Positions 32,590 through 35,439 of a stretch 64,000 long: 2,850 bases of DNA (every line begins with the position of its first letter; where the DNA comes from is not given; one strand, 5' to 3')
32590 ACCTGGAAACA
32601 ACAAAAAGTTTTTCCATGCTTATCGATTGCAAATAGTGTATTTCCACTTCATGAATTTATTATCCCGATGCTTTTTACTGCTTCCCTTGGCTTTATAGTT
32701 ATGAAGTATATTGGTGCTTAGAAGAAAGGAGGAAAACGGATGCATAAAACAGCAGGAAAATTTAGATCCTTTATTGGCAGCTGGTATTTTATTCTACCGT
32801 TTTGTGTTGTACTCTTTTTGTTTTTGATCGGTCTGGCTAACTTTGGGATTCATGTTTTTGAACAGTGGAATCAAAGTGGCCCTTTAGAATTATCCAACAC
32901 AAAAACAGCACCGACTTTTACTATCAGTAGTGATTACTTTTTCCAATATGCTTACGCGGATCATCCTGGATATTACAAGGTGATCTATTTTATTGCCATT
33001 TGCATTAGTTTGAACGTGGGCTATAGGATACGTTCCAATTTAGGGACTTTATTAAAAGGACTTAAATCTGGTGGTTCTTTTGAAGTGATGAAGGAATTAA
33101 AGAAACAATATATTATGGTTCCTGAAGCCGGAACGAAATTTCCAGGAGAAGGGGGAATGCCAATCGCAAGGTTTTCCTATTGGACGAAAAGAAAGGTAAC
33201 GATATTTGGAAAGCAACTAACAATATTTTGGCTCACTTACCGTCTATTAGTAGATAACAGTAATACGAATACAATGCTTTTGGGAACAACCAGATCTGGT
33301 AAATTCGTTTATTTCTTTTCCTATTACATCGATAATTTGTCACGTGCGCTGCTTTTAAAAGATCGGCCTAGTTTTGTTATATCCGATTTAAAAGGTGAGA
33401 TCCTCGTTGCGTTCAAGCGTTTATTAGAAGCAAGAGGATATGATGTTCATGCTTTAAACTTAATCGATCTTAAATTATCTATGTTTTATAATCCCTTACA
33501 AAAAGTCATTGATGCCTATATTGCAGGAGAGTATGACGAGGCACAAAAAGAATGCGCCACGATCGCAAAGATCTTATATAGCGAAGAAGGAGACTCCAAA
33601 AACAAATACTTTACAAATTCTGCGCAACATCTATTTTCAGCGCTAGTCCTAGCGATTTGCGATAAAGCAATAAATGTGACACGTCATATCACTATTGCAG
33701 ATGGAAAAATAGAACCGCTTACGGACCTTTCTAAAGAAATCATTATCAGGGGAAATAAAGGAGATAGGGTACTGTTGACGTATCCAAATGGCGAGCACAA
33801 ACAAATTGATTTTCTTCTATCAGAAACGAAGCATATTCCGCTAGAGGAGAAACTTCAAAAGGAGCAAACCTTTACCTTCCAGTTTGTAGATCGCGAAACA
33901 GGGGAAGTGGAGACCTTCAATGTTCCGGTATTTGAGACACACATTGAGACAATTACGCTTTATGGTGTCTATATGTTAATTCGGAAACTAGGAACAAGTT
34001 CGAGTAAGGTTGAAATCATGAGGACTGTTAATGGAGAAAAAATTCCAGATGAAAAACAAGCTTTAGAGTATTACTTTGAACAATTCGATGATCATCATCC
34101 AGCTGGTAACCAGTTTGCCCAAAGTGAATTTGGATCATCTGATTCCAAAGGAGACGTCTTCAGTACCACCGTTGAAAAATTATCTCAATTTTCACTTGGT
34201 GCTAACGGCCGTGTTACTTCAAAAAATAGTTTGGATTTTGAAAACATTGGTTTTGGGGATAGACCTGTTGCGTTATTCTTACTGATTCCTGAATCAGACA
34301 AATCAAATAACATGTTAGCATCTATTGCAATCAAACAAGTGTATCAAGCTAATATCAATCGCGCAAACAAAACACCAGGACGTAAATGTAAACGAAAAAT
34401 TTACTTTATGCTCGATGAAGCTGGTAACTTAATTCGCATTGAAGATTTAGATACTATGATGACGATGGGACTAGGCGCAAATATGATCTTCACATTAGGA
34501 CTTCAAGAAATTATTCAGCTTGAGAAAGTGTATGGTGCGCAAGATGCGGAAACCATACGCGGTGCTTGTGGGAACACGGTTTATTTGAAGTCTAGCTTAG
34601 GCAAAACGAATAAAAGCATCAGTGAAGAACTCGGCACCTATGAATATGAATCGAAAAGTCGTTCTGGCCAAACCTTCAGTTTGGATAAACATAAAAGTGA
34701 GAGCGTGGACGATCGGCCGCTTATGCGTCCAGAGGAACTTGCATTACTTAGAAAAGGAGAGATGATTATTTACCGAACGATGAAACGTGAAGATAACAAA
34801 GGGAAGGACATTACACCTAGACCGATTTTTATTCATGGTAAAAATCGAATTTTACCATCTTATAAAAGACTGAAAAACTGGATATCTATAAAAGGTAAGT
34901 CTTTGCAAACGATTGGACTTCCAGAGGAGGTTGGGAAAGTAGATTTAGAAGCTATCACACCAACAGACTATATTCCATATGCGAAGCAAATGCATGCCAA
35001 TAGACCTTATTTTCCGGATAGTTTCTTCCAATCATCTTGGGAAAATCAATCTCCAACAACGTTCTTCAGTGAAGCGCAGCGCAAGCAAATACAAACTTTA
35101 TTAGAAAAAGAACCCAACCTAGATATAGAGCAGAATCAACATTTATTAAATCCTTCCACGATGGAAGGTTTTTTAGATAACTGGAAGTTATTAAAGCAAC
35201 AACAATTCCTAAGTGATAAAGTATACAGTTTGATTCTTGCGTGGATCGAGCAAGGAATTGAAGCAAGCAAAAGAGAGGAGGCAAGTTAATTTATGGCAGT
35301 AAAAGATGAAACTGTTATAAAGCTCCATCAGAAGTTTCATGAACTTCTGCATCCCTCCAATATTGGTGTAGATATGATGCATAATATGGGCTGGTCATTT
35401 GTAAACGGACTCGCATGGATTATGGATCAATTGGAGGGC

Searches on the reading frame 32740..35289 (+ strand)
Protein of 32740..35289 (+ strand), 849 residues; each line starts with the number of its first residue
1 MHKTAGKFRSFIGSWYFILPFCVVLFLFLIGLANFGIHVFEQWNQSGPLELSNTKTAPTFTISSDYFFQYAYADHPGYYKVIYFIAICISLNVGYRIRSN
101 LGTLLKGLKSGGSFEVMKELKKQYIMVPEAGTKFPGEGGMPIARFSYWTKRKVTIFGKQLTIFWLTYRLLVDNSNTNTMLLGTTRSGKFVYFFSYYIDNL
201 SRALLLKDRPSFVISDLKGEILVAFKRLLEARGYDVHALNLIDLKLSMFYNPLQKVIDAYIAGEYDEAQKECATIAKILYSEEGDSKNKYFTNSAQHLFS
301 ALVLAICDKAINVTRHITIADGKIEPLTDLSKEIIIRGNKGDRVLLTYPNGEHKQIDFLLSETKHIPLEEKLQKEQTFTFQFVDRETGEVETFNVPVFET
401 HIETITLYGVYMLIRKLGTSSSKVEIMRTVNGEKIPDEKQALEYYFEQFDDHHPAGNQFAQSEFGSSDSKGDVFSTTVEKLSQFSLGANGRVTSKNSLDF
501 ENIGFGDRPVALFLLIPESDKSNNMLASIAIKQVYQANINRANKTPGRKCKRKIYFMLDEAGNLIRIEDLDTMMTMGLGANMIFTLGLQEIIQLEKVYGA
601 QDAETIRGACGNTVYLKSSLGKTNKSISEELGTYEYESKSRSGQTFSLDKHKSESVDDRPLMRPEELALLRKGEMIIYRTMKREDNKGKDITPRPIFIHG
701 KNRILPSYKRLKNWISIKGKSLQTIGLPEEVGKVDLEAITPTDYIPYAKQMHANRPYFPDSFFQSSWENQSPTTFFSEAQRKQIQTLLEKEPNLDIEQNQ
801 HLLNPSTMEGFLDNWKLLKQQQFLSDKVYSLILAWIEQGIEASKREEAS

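Call 51: search_protein_families(library=pfam, proteins=[window:32740-35289:+], max_evalue=0.0001)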
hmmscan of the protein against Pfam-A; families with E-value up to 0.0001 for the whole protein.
window:32740-35289:+ (849 aa): 3 families
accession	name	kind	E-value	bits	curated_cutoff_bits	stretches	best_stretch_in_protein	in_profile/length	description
PF02534.20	T4SS-DNA_transf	-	1.3e-36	126.9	20.1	2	422-679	173-432/468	Type IV secretory system Conjugative DNA transfer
PF12696.13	TraG-D_C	-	2.7e-26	92.4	22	1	554-671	2-125/126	TraM recognition site of TraD and TraG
PF10412.15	TrwB_AAD_bind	-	3e-21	76.2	20.5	1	533-644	226-339/387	Type IV secretion-system coupling protein DNA-binding domain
